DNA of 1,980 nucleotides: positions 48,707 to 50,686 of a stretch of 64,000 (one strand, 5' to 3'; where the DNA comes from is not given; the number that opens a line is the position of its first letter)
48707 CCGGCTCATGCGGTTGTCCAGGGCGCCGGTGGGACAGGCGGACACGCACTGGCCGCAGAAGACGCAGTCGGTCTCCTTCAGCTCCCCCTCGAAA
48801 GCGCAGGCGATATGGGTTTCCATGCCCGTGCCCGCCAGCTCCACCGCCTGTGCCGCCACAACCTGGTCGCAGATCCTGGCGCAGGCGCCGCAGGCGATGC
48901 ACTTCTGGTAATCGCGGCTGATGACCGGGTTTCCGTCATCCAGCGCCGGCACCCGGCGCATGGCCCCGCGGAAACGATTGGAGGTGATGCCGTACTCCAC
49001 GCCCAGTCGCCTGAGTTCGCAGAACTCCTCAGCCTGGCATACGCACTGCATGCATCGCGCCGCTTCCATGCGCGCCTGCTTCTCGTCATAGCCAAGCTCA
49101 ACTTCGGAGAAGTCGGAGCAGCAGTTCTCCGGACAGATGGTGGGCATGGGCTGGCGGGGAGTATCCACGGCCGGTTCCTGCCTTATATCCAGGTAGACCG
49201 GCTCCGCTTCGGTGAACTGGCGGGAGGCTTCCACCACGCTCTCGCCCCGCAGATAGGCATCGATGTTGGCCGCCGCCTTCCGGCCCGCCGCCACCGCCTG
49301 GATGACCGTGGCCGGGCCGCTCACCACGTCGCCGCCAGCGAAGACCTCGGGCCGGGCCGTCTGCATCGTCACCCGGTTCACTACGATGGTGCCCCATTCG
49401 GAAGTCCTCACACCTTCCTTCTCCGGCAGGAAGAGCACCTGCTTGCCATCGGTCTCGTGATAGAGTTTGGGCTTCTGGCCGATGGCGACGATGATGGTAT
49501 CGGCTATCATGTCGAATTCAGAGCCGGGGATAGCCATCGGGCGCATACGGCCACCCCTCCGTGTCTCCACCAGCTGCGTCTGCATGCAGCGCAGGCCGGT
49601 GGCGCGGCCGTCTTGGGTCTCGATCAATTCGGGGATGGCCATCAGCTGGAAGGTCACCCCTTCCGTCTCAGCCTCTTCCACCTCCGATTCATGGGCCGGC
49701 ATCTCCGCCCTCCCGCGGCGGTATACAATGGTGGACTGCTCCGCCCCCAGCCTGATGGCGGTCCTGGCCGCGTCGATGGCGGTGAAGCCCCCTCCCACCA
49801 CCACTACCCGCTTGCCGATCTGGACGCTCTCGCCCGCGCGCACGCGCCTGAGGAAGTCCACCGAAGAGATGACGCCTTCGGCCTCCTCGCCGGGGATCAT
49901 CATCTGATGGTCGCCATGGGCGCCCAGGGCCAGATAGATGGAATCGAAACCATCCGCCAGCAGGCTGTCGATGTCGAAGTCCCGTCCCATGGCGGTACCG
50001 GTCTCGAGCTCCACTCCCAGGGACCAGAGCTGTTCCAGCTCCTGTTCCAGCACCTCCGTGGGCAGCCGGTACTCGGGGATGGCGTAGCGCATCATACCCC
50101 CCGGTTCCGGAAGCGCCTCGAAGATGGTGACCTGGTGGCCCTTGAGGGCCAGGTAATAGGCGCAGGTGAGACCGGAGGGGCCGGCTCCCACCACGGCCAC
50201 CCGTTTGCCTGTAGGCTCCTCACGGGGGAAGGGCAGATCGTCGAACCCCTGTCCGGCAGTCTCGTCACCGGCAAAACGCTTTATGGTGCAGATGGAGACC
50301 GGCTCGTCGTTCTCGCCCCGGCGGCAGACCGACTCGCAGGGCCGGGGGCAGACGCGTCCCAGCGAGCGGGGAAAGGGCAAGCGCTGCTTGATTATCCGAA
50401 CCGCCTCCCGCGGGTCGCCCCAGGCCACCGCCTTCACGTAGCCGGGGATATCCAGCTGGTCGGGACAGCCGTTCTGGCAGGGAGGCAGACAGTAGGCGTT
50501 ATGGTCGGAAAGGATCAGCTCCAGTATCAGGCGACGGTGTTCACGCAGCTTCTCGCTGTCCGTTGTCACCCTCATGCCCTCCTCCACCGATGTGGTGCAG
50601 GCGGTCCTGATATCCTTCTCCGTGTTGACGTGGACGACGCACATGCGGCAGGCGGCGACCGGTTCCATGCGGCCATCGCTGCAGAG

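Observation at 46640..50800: Single 1,386-codon selenocysteine formate dehydrogenase with an embedded GltD-type NAD(P)H module, split by ORF callers at an in-frame UGA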

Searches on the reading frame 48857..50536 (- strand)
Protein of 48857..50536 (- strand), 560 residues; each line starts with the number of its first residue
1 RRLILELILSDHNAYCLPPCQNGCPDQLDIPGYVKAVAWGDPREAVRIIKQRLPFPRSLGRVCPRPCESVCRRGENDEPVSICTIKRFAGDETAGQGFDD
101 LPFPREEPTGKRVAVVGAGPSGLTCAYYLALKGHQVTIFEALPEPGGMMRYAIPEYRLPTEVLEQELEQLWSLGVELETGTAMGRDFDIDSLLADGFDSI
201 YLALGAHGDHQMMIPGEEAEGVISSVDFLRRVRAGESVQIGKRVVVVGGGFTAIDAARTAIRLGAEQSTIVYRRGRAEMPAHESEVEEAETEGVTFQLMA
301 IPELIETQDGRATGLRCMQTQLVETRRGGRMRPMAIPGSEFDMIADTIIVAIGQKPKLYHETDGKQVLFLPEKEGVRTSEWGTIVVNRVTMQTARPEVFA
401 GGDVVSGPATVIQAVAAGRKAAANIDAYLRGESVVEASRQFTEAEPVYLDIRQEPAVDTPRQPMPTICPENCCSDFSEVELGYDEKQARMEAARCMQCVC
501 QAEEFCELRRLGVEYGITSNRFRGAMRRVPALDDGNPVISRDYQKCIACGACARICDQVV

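Call 61: search_solved_structures(query=window:48857-50536:-, max_evalue=1e-30, show_alignments=4)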
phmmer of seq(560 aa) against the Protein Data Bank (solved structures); distinct sequences matched with E-value up to 1e-30: 12.
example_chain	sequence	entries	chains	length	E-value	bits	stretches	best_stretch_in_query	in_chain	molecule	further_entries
9bov_A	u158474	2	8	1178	1.1e-139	469.9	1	1-560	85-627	Molybdopterin oxidoreductase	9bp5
9n5u_A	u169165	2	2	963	2.5e-129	435.7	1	1-432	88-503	NfnA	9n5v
8oh5_C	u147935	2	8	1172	5.3e-124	418.1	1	1-560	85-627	Formate dehydrogenase-O, major subunit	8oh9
5jca_L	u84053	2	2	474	5.8e-90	305.8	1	18-432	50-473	NADH-dependent Ferredoxin:NADP Oxidoreductase (NfnI) subunit alpha | NADH-dependent Ferredoxin:NADP Oxidoreductase subunit alpha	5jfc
5vj7_A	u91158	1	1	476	4.1e-87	296.4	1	18-430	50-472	Oxidoreductase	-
4ylf_B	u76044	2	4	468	2.4e-86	293.8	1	19-432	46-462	Dihydropyrimidine dehydrogenase subunit A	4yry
2vdc_G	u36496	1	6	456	3.2e-60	207.6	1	17-433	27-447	GLUTAMATE SYNTHASE [NADPH] SMALL CHAIN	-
6s6s_G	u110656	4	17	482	5.3e-60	206.9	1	17-433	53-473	Glutamate synthase [NADPH] small chain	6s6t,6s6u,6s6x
7mfm_I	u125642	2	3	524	2.8e-44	155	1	22-439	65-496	Glutamate synthase (NADPH) small chain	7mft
1gt8_A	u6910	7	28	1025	2.3e-38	135.4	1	18-433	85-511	DIHYDROPYRIMIDINE DEHYDROGENASE | Dihydropyrimidine dehydrogenase [NADP(+)]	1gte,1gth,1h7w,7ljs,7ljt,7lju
1h7x_A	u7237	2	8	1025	2.3e-38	135.4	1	18-433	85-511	DIHYDROPYRIMIDINE DEHYDROGENASE | Dihydropyrimidine dehydrogenase [NADP(+)]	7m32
7m31_A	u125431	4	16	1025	2.3e-38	135.4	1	18-433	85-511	Dihydropyrimidine dehydrogenase [NADP(+)]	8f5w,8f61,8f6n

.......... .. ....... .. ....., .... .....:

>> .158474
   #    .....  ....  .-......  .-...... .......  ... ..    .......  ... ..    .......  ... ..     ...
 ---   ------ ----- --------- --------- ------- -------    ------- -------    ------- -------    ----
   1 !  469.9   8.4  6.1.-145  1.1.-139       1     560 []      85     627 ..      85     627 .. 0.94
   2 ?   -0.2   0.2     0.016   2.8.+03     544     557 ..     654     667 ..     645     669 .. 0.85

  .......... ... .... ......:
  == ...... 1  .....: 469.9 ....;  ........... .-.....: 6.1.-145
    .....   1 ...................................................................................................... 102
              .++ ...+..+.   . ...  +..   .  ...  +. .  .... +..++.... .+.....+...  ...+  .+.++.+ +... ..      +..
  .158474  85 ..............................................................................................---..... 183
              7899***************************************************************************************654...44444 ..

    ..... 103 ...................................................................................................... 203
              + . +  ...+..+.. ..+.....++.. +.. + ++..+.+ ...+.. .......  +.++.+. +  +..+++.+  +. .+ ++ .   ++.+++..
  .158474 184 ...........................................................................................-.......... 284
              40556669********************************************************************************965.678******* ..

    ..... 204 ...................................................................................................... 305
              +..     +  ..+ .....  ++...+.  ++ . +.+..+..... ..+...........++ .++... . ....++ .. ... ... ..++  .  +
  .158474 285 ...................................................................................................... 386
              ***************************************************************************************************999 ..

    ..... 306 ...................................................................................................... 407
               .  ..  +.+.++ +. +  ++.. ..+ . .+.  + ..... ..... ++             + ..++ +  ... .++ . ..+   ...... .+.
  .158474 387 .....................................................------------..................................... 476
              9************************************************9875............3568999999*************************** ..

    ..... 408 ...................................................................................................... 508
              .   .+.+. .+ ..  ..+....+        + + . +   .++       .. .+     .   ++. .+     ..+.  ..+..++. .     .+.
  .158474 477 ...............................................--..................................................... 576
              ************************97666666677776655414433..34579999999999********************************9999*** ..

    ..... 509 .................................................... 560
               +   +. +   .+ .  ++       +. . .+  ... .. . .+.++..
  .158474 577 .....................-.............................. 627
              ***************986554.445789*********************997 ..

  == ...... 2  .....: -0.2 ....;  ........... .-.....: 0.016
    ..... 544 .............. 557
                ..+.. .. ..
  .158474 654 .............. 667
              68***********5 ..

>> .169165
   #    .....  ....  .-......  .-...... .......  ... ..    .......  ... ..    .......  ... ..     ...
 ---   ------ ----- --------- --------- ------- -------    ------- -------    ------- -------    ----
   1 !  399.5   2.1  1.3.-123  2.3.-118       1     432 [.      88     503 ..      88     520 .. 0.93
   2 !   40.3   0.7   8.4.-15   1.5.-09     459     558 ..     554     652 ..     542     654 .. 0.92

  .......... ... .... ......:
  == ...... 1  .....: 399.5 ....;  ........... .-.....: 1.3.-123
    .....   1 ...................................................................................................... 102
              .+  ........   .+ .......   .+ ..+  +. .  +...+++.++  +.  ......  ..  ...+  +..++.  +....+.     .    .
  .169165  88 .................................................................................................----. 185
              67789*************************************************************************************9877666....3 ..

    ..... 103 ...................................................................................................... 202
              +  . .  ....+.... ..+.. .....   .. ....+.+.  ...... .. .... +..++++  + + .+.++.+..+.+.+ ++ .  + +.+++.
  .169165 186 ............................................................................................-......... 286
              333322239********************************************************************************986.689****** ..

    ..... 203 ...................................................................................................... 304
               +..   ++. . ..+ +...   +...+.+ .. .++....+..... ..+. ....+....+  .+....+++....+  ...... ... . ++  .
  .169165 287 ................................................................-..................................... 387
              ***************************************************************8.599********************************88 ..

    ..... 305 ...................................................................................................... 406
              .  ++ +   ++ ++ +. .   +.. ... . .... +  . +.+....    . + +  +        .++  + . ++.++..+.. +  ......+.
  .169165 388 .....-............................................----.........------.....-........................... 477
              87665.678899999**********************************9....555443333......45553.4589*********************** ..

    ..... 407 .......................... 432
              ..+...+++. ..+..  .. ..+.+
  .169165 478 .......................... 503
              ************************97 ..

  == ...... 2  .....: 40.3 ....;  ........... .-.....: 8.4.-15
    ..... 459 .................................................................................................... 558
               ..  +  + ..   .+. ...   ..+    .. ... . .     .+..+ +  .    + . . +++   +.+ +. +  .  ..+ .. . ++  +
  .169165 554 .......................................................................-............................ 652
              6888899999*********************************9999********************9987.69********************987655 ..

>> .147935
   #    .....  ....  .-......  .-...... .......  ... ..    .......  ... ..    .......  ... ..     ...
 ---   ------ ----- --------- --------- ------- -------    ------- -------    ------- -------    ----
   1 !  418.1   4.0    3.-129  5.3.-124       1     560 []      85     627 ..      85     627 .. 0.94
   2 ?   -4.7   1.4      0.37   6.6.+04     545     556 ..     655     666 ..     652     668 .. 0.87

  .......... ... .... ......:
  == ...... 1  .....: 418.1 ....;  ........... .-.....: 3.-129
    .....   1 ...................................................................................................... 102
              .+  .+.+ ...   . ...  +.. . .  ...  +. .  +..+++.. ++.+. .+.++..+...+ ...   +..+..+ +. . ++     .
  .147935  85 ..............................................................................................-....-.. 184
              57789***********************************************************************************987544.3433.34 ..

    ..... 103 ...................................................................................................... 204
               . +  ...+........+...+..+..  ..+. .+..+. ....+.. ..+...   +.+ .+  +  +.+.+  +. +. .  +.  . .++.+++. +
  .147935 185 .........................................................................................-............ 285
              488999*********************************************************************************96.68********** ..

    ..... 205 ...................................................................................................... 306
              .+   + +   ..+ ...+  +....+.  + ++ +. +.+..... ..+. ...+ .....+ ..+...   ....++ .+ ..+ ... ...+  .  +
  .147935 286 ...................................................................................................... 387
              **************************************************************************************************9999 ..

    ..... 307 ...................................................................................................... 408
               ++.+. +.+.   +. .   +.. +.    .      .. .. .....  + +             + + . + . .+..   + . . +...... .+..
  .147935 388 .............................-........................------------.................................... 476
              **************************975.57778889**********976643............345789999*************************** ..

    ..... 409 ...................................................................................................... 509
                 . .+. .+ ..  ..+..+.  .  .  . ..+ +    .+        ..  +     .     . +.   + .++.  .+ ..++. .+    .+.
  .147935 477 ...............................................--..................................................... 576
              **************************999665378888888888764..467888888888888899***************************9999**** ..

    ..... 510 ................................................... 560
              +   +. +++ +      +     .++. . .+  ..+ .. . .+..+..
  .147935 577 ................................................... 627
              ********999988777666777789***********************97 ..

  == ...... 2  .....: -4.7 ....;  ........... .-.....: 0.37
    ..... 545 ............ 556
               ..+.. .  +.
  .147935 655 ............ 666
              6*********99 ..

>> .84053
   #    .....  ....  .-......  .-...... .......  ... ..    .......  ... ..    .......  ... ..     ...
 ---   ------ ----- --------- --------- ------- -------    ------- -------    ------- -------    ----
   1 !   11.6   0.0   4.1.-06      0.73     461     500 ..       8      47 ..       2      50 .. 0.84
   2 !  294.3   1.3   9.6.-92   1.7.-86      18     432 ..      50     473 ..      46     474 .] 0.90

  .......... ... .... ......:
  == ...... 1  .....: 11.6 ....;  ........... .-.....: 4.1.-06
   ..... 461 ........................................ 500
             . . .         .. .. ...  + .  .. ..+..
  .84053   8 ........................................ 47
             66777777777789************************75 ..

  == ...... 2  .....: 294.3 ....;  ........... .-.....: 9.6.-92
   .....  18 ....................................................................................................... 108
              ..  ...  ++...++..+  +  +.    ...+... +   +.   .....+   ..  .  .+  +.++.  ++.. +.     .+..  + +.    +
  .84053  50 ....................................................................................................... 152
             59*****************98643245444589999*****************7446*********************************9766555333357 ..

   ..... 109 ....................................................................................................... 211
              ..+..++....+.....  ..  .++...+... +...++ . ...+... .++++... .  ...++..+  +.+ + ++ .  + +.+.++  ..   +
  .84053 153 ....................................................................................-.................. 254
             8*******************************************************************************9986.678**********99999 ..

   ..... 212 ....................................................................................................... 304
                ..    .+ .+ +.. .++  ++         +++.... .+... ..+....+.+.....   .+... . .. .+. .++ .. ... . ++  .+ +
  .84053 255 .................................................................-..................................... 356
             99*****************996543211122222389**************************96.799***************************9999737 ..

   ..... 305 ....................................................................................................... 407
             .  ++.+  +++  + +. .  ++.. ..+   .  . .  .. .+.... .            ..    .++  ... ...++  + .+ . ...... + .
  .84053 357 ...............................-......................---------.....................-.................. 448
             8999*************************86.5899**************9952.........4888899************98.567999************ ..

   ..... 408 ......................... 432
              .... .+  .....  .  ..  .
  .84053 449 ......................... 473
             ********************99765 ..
